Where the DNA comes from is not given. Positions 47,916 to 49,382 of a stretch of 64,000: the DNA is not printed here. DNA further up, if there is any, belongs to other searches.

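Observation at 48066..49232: Unusual fusion of a type I phosphoribosyltransferase domain with a CDA-fold zinc deaminase domain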

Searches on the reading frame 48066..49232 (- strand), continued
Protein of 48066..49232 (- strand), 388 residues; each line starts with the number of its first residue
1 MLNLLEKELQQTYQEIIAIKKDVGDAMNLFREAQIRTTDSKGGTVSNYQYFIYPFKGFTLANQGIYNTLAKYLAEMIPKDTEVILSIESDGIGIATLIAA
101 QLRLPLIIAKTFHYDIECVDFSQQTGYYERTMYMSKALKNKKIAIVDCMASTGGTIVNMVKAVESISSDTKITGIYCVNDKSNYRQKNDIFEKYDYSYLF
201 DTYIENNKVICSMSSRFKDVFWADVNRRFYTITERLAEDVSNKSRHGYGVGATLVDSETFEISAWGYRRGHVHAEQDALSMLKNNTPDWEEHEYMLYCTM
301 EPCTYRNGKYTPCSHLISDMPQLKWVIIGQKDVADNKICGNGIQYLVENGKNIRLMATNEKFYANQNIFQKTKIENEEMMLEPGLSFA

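Call 21: find_encoding_contigs(protein=P0011, flank=8000, max_places=2)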
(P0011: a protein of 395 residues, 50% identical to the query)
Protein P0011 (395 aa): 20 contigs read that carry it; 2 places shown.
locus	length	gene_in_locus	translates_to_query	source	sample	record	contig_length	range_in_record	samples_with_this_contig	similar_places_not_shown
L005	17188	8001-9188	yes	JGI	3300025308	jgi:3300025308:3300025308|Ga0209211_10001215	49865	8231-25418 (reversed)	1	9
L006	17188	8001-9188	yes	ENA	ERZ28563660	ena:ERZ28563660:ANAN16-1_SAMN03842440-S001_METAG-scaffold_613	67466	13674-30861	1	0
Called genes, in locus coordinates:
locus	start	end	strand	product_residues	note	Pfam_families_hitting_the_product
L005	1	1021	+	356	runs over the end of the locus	PF00154:RecA_N, PF08423:Rad51, PF06745:ATPase (faint), PF27531:MT3502_N (weak), PF21096:RecA_C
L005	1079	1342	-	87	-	PF05016:ParE_toxin (weak)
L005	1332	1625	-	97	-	PF04221:RelB, PF19891:DUF6364 (weak)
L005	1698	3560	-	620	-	PF16158:N_BRCA1_IG (faint), PF08486:SpoIID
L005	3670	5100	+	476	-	PF01943:Polysacc_synt, PF13440:Polysacc_synt_3, PF03023:MurJ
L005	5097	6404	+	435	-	PF04932:Wzy_C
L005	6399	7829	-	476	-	PF00391:PEP-utilizers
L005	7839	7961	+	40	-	-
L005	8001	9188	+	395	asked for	PF00156:Pribosyltran (weak), PF00383:dCMP_cyt_deam_1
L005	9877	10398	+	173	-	PF01058:Oxidored_q6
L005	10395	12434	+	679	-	PF00662:Proton_antipo_N (weak), PF00361:Proton_antipo_M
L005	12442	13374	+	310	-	PF00146:NADHdh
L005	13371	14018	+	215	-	PF00420:Oxidored_q2 (weak)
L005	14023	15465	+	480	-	PF00361:Proton_antipo_M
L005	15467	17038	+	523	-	PF00329:Complex1_30kDa, PF00346:Complex1_49kDa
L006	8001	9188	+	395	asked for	PF00156:Pribosyltran (weak), PF00383:dCMP_cyt_deam_1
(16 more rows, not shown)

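Call 22: predict_structure(alignment_id=A1)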
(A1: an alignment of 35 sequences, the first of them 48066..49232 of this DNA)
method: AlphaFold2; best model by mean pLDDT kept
length: 388 residues; sequences in the alignment: 35
mean_pLDDT: 86.7   pTM: 0.83
mean pLDDT of the five models: 86.7, 86.6, 86.1, 85.6, 85.6
residues with pLDDT >= 90: 248; 70-90: 100; 50-70: 18; < 50: 22
segments of 3 or more residues with pLDDT < 50: 367-388
pLDDT, mean of each block of 10 residues (from residue 1): 79 90 94 86 75 79 90 97 91 93 97 93 85 96 92 83 96 94 71 88 92 93 93 91 83 93 91 94 94 96 89 96 95 86 95 94 64 29 33
secondary structure, 60 per line:
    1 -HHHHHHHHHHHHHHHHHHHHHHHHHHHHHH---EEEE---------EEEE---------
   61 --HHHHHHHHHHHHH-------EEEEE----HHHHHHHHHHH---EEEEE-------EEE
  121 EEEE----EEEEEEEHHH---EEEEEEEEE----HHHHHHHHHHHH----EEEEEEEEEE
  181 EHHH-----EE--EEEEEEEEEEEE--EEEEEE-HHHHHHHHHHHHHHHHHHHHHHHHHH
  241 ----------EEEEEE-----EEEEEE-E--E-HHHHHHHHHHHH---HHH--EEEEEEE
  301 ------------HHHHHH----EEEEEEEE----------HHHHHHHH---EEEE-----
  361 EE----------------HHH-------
elements in order: H2-31 E35-38 E48-51 H63-75 E83-87 H92-102 E106-110 E118-124 E129-135 E142-150 H155-166 E171-181 E194-205 E208-213 H215-240 E251-256 E262-267 H274-285 E294-300 H313-318 E323-330 H341-348 E352-355

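Call 23: search_protein_families(library=pfam, proteins=[P0040, P0043, P0046, P0074, P0039], max_evalue=0.01)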
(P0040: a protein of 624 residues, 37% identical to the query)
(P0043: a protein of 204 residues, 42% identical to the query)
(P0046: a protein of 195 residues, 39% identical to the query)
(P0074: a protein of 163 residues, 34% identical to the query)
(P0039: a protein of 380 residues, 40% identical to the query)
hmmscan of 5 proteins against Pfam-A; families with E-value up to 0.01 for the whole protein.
P0040 (624 aa): 23 families
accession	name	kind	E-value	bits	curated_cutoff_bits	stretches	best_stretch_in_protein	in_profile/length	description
PF08241.18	Methyltransf_11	-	6.4e-20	72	21.2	1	423-520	1-95/95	Methyltransferase domain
PF13649.12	Methyltransf_25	-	1.1e-17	64.9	27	1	422-516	1-97/97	Methyltransferase domain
PF13847.12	Methyltransf_31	-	5.2e-16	59.1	27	1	419-537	4-124/145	Methyltransferase domain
PF00383.29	dCMP_cyt_deam_1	-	2.7e-13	50.1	25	1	231-331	4-100/102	Cytidine and deoxycytidylate deaminase zinc-binding region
PF08242.18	Methyltransf_12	-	3.5e-12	47.3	30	1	423-517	1-97/98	Methyltransferase domain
PF13489.12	Methyltransf_23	-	1.1e-10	41.9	27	1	416-527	20-123/164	Methyltransferase domain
PF01209.24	Ubie_methyltran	-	1.4e-09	38.1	20.1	1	417-524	46-156/233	ubiE/COQ5 methyltransferase family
PF05175.20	MTS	-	9.2e-09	35.6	23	1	407-526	22-144/170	Methyltransferase small domain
PF02353.26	CMAS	-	6.4e-07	29.4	27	1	418-536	62-180/273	Mycolic acid cyclopropane synthetase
PF06325.19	PrmA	-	1.2e-06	28.7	22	1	410-521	153-259/296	Ribosomal protein L11 methyltransferase (PrmA)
PF05148.21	Methyltransf_8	-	3e-06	27.7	27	1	409-544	64-179/219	Hypothetical methyltransferase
PF03848.20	TehB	-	1.4e-05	25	20.4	1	417-518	29-130/193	Tellurite resistance protein TehB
PF02390.23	Methyltransf_4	-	2.1e-05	24.5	24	1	421-483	4-73/173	Putative methyltransferase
PF14437.12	MafB19-deam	-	9e-05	22.8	27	1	235-305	7-82/142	MafB19-like deaminase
PF01728.25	FtsJ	-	0.00012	22.5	24.1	1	408-521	9-138/181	FtsJ-like methyltransferase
PF00156.33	Pribosyltran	-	0.0016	18.2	26.3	1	75-170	17-114/158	Phosphoribosyl transferase domain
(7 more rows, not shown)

P0043 (204 aa): 1 family
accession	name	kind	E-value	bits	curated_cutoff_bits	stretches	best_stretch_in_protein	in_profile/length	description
PF00156.33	Pribosyltran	-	9.4e-05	22.2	26.3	1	53-165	21-128/158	Phosphoribosyl transferase domain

P0046 (195 aa): 1 family
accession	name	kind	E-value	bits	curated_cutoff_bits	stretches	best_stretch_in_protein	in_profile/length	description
PF00156.33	Pribosyltran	-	1.4e-09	37.9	26.3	1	49-166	16-130/158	Phosphoribosyl transferase domain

P0074 (163 aa): 3 families
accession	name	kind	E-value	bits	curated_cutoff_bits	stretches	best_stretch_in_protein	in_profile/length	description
PF00383.29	dCMP_cyt_deam_1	-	2.4e-12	47.1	25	1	31-131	3-100/102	Cytidine and deoxycytidylate deaminase zinc-binding region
PF14437.12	MafB19-deam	-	8.1e-05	23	27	1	51-122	21-91/142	MafB19-like deaminase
PF18785.7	Inv-AAD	-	0.00064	20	26.5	1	90-131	48-89/129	Invertebrate-AID/APOBEC-deaminase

P0039 (380 aa): 3 families
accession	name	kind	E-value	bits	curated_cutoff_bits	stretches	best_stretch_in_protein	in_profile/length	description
PF00383.29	dCMP_cyt_deam_1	-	1.3e-10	41.5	25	1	229-326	6-98/102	Cytidine and deoxycytidylate deaminase zinc-binding region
PF00156.33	Pribosyltran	-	0.00037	20.3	26.3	1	82-196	30-140/158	Phosphoribosyl transferase domain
PF18785.7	Inv-AAD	-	0.00042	20.6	26.5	1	251-322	1-82/129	Invertebrate-AID/APOBEC-deaminase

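Call 25: fold_search(model_id=the predicted structure, library=pdb)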
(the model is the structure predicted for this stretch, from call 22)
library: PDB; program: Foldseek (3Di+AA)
matches with E <= 10: 1600; with E <= 0.001: 321
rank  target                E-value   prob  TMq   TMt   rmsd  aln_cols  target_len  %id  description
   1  1o57_B                2.3e-10  1.00  0.38  0.53   5.0       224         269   16  CRYSTAL STRUCTURE OF THE PURINE OPERON REPRESSOR OF BACILLUS SUBTILIS (released 2003-08-26)
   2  7rmw_A                1.4e-09  1.00  0.37  0.51   5.4       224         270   16  Crystal structure of B. subtilis PurR bound to ppGpp (released 2021-12-22)
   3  1p4a_B                1.4e-09  1.00  0.35  0.49  15.0       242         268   14  Crystal Structure of the PurR complexed with cPRPP (released 2003-12-09)
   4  7rmw_B                2.6e-09  1.00  0.36  0.50   5.5       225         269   15  Crystal structure of B. subtilis PurR bound to ppGpp (released 2021-12-22)
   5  1o57_A                2.9e-09  1.00  0.33  0.46  15.1       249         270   14  CRYSTAL STRUCTURE OF THE PURINE OPERON REPRESSOR OF BACILLUS SUBTILIS (released 2003-08-26)
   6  1p4a_C                3.5e-09  1.00  0.34  0.47  15.2       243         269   14  Crystal Structure of the PurR complexed with cPRPP (released 2003-12-09)
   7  1p4a_A                3.7e-09  1.00  0.34  0.48  16.3       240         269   13  Crystal Structure of the PurR complexed with cPRPP (released 2003-12-09)
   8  1vch_D                5.0e-09  1.00  0.30  0.61   8.0       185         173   16  Crystal Structure of a Phosphoribosyltransferase-related protein from Thermus thermophilus (released 2005-03-22)
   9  7rmw_D                6.3e-09  1.00  0.36  0.51   5.2       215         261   17  Crystal structure of B. subtilis PurR bound to ppGpp (released 2021-12-22)
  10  7rmw_F                6.7e-09  1.00  0.36  0.51   5.2       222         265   15  Crystal structure of B. subtilis PurR bound to ppGpp (released 2021-12-22)
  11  1vch_B                7.1e-09  1.00  0.29  0.61   8.2       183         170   16  Crystal Structure of a Phosphoribosyltransferase-related protein from Thermus thermophilus (released 2005-03-22)
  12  6w1i_A                1.0e-08  1.00  0.40  0.77   3.7       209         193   19  Re-interpretation of ppGpp (G4P) electron density in the deposited crystal structure of Xanthine phosphoribosyltransfe (released 2020-07-29)
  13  5b6h                  1.0e-08  1.00  0.36  0.73   4.9       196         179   16  Crystal structure of an APRT from Yersinia pseudotuberculosis in complex with AMP. (released 2017-05-31)
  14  1vch_A                1.6e-08  1.00  0.29  0.62   7.9       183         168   15  Crystal Structure of a Phosphoribosyltransferase-related protein from Thermus thermophilus (released 2005-03-22)
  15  5yw2_A                1.7e-08  1.00  0.37  0.75   4.0       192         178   15  Crystal structure of Adenine phosphoribosyltransferase from Francisella tularensis. (released 2018-01-03)
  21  1y0b_D                2.4e-08  1.00  0.40  0.75   3.8       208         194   18  Crystal Structure of Xanthine Phosphoribosyltransferase from Bacillus subtilis. (released 2005-02-22)
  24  1y0b_A                2.6e-08  1.00  0.40  0.76   3.5       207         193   17  Crystal Structure of Xanthine Phosphoribosyltransferase from Bacillus subtilis. (released 2005-02-22)
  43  6w1i_C                5.2e-08  1.00  0.40  0.75   3.7       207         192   18  Re-interpretation of ppGpp (G4P) electron density in the deposited crystal structure of Xanthine phosphoribosyltransfe (released 2020-07-29)
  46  6fsp_C                5.9e-08  1.00  0.30  0.60   5.2       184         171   20  Crystal structure of APRT from Thermus thermophilus (released 2019-03-20)
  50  1y0b_C                7.0e-08  1.00  0.38  0.74   4.1       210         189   18  Crystal Structure of Xanthine Phosphoribosyltransferase from Bacillus subtilis. (released 2005-02-22)
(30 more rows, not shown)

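Call 34: find_related_loci(query=A2, collection=genome_contigs, flank=10000)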
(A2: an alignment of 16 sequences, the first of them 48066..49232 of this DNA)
Query A2 (388 aa) in genome_contigs; peptide patterns used: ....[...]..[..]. (x = any residue, [..] = any of these).
129 stretches matched a pattern; 31 encode a relative of the query (tblastn E <= 1e-3); 31 distinct loci.
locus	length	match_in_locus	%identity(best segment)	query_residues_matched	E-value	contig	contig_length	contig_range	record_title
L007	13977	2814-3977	98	1-388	0e+0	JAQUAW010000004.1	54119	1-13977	MAG: Patescibacteria group bacterium isolate STC_93 NODE_1227_length_54119_cov_3.990888_Sandtown_C, whole genome shotgun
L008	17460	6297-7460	96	1-388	0e+0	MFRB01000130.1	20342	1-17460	MAG: Candidatus Magasanikbacteria bacterium RIFOXYD12_FULL_33_17 rifoxyd3_full_scaffold_888, whole genome shotgun sequen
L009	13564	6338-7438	56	5-367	2e-140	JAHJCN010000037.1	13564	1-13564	MAG: Patescibacteria group bacterium isolate Modern_marine.mb.308 Modern_marine.mb.308_k141_797484, whole genome shotgun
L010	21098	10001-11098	54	3-365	2e-136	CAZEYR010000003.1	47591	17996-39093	MAG TPA_asm: uncultured Gammaproteobacteria bacterium isolate SRP263991_co3_384 genome assembly, contig: NODE_474_length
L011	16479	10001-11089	50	5-368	6e-123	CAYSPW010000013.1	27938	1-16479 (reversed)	MAG TPA_asm: uncultured Gammaproteobacteria bacterium isolate SRP141376_co4_298 genome assembly, contig: NODE_3104_lengt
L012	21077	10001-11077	51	5-362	3e-123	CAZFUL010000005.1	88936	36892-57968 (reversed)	MAG TPA_asm: uncultured Gammaproteobacteria bacterium isolate SRP286056_co2_597 genome assembly, contig: NODE_249_length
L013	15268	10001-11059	50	5-360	1e-122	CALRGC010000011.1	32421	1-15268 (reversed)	MAG: Candidatus Magasanikbacteria bacterium isolate Ike-150m-44 genome assembly, contig: Ike-150-c606, whole genome shot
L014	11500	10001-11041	52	16-362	3e-121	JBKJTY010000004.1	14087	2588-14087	MAG: Candidatus Magasanikiibacteriota bacterium isolate ant_bin.642 S1Ck117_209312_flag_1_multi_10.0000_len_14087, whole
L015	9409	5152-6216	49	5-360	2e-121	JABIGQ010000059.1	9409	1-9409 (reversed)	MAG: Candidatus Magasanikbacteria bacterium isolate SI053_bin48 k141_1459640, whole genome shotgun sequence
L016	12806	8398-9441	51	20-367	7e-121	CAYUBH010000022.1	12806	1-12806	MAG TPA_asm: uncultured Gammaproteobacteria bacterium isolate binchicken_co346_22 genome assembly, contig: NODE_1246_len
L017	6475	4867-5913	50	20-368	1e-120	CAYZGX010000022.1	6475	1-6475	MAG TPA_asm: uncultured Gammaproteobacteria bacterium isolate SRP278252_co1_182 genome assembly, contig: NODE_22977_leng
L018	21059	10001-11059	49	5-360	3e-120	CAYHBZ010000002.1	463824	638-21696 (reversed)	MAG TPA_asm: uncultured Gammaproteobacteria bacterium isolate ERP119702_co3_79 genome assembly, contig: NODE_3_length_46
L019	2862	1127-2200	48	2-360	1e-124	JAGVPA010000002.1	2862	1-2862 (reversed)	MAG: bacterium isolate DeMMO3_36 c_000000078868, whole genome shotgun sequence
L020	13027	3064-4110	50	20-368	2e-117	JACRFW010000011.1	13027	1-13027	MAG: Candidatus Magasanikbacteria bacterium isolate NC_groundwater_1735_Pr3_B-0.1um_49_411 SR-2_scaffold_141_524976, who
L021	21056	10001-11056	48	5-357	4e-117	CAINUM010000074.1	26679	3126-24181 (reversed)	MAG: Candidatus Magasanikbacteria bacterium isolate Kiruna_bin-08293 genome assembly, contig: bin-08293:074/107, whole g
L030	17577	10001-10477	39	44-195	6e-29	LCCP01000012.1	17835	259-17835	MAG: Parcubacteria group bacterium GW2011_GWC2_42_12 UU95_C0012, whole genome shotgun sequence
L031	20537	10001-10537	36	48-224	3e-25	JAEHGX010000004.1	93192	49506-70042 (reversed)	Candidatus Falkowbacteria bacterium S5_I03 S5_I03__4, whole genome shotgun sequence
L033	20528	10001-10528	34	44-218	1e-22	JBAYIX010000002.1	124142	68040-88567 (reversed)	MAG: Candidatus Paceibacterota bacterium isolate SO_2016_GW1_41 scaffold00326_OW334_2016, whole genome shotgun sequence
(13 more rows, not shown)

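Call 37: find_encoding_contigs(protein=P0037, flank=8000, max_places=2)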
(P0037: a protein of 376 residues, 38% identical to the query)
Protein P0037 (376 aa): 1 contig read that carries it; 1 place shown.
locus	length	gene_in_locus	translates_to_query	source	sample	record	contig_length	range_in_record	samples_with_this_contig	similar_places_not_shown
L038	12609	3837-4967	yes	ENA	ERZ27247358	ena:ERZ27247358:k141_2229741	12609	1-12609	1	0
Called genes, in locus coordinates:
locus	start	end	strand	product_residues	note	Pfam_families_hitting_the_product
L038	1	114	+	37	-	?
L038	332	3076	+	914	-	PF26449:DUF8128, PF01935:DUF87 (weak), PF10412:TrwB_AAD_bind (faint), PF12696:TraG-D_C (faint)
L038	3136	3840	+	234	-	PF01209:Ubie_methyltran, PF08003:Methyltransf_9, PF13489:Methyltransf_23, PF06325:PrmA, PF13847:Methyltransf_31, PF08241:Methyltransf_11, PF08242:Methyltransf_12, PF13649:Methyltransf_25, +4 more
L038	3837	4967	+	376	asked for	PF00383:dCMP_cyt_deam_1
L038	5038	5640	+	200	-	PF00334:NDK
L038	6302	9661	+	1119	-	-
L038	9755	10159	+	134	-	PF09997:DUF2238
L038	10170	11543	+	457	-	PF00753:Lactamase_B, PF23023:Anti-Pycsar_Apyc1, PF12706:Lactamase_B_2 (weak), PF16661:Lactamase_B_6 (weak), PF10996:Beta-Casp, PF07521:RMMBL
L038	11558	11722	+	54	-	-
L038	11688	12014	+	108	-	-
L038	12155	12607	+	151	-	?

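Call 38: find_related_loci(query=P0074, collection=metagenome_contigs, flank=8000)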
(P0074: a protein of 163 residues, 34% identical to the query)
Query P0074 (163 aa) in metagenome_contigs; peptide patterns used: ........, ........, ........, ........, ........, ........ (x = any residue, [..] = any of these).
169 stretches matched a pattern, but none encodes a relative of the query by tblastn (E <= 1e-3).
